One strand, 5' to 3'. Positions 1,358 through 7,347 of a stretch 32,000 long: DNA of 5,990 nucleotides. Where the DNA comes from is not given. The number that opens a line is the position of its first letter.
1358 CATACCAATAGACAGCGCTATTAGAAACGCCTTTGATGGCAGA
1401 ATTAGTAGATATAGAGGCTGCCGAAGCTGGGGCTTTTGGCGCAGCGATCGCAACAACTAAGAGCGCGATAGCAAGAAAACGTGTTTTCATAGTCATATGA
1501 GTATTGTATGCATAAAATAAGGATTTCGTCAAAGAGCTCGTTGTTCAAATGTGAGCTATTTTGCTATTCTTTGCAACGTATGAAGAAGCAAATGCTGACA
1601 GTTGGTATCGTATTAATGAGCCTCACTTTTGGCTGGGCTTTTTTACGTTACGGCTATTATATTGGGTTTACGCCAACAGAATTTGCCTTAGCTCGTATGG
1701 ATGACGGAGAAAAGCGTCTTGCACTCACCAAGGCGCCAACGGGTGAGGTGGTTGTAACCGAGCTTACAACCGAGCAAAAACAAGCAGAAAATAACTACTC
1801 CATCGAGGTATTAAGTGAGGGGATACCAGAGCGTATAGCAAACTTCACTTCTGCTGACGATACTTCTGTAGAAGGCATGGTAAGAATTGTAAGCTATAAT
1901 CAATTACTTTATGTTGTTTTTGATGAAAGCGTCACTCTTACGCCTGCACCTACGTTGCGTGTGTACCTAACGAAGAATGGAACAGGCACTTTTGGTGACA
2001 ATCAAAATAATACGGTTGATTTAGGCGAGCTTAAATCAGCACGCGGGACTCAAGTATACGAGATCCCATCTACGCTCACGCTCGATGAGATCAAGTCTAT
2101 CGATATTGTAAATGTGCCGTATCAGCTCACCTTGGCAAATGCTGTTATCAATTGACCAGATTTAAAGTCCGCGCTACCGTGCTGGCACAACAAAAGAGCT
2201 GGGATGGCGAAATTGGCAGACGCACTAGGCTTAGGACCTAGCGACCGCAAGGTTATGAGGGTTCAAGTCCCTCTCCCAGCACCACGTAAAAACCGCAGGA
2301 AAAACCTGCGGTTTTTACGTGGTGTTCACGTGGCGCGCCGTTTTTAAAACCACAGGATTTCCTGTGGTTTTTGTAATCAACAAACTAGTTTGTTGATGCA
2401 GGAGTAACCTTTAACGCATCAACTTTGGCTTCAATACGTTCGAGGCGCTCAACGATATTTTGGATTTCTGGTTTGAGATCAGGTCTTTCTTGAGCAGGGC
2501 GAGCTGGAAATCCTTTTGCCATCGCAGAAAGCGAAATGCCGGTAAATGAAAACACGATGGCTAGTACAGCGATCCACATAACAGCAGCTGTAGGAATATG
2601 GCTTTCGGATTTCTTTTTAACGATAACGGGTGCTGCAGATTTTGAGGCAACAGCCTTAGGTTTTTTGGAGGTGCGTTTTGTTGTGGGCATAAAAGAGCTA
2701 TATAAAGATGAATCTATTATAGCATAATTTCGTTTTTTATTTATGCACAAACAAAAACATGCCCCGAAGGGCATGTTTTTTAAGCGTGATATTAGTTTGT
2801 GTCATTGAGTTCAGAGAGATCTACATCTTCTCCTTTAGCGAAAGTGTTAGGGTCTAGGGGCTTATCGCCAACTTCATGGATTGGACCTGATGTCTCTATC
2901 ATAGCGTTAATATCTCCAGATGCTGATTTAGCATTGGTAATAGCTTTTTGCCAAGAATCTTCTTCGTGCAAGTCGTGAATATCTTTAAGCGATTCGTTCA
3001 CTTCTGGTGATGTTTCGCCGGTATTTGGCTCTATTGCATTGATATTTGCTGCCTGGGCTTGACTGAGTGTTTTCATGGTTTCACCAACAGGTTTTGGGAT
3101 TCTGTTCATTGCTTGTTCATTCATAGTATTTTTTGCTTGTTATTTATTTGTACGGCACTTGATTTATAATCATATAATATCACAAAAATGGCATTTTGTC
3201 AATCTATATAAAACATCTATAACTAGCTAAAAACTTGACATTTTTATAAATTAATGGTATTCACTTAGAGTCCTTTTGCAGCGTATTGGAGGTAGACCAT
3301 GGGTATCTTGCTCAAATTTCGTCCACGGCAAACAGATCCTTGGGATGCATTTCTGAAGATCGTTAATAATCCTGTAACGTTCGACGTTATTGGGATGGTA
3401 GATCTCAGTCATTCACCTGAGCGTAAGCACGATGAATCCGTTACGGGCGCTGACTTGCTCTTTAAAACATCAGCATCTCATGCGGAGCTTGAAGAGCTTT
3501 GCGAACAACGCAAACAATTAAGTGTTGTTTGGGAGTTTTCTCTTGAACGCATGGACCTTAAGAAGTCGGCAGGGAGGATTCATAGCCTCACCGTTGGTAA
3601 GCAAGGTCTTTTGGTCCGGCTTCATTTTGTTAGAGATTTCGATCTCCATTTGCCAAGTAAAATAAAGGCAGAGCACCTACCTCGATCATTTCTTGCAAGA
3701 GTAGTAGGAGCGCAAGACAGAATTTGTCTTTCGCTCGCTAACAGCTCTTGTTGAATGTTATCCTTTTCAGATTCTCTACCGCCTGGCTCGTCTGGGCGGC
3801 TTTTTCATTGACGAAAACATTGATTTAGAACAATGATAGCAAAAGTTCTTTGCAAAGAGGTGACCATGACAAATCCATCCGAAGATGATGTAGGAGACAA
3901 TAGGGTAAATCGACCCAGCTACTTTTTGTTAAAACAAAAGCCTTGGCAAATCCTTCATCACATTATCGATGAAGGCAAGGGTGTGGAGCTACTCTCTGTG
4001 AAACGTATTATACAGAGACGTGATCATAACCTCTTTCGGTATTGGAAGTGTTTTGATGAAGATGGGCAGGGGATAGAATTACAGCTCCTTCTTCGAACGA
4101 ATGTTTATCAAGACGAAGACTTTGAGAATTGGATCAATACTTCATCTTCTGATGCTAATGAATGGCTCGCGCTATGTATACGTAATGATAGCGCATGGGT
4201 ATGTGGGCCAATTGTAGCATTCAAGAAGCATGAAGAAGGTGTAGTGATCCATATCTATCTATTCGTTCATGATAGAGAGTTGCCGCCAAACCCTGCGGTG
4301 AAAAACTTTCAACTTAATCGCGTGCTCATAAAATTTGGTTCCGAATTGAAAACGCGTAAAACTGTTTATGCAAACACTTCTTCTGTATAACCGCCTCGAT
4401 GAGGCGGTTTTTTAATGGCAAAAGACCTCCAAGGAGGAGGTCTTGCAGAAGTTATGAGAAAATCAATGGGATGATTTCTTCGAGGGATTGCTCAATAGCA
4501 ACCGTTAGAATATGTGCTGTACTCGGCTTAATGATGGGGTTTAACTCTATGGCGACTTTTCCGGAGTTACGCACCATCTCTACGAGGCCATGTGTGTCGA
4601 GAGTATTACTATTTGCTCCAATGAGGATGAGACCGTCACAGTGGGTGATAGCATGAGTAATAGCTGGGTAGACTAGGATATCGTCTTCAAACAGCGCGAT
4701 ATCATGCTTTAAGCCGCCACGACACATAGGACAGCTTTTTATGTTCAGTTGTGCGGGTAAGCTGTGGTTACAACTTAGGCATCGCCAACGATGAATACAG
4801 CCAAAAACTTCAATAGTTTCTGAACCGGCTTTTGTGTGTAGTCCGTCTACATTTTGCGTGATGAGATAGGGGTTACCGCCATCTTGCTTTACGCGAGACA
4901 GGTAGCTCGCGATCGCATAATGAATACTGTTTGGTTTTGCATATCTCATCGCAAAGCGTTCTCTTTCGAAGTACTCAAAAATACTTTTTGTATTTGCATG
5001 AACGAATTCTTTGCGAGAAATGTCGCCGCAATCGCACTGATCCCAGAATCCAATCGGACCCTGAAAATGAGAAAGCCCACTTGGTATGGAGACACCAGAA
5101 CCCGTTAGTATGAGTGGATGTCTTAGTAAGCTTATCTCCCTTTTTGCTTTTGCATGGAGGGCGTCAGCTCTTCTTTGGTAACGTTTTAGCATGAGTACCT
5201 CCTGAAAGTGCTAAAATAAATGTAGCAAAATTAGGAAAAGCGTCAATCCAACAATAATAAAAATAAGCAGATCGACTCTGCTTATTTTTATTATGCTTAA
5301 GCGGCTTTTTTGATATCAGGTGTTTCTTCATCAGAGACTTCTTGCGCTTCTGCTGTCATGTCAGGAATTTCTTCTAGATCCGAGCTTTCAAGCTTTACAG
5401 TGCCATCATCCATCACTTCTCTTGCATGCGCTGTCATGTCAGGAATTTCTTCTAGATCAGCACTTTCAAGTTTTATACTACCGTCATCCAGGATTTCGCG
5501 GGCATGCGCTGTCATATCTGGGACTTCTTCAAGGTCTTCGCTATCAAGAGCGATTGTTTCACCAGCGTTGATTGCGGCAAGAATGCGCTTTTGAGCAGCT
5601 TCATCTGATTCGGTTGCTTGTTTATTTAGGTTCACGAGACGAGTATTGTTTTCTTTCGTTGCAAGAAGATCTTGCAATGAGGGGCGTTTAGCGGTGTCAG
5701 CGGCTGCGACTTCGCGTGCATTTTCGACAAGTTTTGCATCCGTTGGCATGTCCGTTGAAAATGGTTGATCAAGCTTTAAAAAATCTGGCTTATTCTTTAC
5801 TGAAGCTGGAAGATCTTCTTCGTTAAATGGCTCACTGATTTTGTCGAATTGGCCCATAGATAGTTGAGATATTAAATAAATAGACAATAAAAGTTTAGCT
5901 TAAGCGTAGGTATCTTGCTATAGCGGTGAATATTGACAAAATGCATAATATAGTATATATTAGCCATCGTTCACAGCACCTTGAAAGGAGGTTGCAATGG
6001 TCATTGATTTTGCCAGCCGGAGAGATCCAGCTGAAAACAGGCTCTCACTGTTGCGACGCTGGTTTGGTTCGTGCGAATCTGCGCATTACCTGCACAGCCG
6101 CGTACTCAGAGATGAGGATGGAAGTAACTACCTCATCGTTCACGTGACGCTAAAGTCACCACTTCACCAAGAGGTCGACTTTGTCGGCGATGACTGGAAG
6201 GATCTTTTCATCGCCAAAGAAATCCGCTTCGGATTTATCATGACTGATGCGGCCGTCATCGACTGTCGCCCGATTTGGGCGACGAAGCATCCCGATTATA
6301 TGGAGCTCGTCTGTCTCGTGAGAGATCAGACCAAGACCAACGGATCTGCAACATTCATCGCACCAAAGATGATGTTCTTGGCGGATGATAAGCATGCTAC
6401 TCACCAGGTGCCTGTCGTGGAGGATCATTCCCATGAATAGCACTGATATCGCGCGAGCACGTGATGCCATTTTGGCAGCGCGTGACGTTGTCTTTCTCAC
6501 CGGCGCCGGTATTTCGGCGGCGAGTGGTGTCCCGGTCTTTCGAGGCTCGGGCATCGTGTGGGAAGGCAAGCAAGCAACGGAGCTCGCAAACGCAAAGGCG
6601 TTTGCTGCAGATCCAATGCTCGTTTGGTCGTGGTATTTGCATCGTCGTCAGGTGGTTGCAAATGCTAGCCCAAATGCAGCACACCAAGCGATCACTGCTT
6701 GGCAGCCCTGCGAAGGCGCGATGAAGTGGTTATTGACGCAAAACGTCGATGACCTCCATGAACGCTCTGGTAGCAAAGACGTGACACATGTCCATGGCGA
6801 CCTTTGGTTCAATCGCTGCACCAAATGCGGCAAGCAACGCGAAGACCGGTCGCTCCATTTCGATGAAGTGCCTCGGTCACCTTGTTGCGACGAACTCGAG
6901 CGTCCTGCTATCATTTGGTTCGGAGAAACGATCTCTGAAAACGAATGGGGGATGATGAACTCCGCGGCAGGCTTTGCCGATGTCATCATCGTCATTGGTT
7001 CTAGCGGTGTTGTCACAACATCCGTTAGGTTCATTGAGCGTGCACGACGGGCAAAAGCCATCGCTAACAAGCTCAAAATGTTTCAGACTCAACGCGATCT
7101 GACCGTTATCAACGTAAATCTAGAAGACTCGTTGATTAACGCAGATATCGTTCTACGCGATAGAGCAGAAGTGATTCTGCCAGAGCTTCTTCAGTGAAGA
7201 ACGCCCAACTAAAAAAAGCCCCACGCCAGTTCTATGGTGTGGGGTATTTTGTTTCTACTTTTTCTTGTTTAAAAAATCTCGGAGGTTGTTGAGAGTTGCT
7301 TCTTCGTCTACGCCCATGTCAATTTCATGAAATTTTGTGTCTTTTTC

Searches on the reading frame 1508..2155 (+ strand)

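Call 71: search_protein_families(library=pfam, proteins=[window:1508-2155:+], max_evalue=0.001)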
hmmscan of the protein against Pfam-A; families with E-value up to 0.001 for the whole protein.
window:1508-2155:+ (215 aa): 1 family
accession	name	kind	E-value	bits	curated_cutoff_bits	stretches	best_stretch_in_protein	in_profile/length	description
PF10517.14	DM13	-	2.2e-08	35.1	25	1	115-201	4-92/105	Electron transfer DM13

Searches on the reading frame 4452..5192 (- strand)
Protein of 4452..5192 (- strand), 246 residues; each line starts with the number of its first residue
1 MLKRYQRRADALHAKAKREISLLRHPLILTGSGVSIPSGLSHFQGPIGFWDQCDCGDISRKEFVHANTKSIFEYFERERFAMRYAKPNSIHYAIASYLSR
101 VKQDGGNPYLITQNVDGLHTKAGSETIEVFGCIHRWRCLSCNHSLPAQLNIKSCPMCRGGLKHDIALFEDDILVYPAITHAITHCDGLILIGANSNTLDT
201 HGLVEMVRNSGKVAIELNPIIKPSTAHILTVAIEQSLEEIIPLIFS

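Call 71: search_protein_families(library=pfam, proteins=[window:4452-5192:-], max_evalue=0.001)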
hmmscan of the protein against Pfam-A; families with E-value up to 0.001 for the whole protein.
window:4452-5192:- (246 aa): 1 family
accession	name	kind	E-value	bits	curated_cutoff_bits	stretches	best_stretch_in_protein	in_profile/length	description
PF02146.23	SIR2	-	3.9e-21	76.2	24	1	31-194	1-175/180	Sir2 family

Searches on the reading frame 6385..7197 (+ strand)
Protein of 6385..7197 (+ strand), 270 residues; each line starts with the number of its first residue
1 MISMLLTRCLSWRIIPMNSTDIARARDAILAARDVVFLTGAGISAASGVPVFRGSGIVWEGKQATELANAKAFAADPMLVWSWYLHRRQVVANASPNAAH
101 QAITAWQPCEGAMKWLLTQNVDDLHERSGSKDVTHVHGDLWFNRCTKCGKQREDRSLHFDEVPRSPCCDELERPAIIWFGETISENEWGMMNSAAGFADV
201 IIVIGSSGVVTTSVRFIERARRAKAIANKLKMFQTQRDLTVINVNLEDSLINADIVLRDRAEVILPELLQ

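Call 71: search_protein_families(library=pfam, proteins=[window:6385-7197:+], max_evalue=0.001)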
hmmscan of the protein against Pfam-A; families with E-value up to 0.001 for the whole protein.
window:6385-7197:+ (270 aa): 1 family
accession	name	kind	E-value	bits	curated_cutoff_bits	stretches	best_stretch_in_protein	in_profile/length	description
PF02146.23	SIR2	-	4e-40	138.1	24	1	40-211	1-179/180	Sir2 family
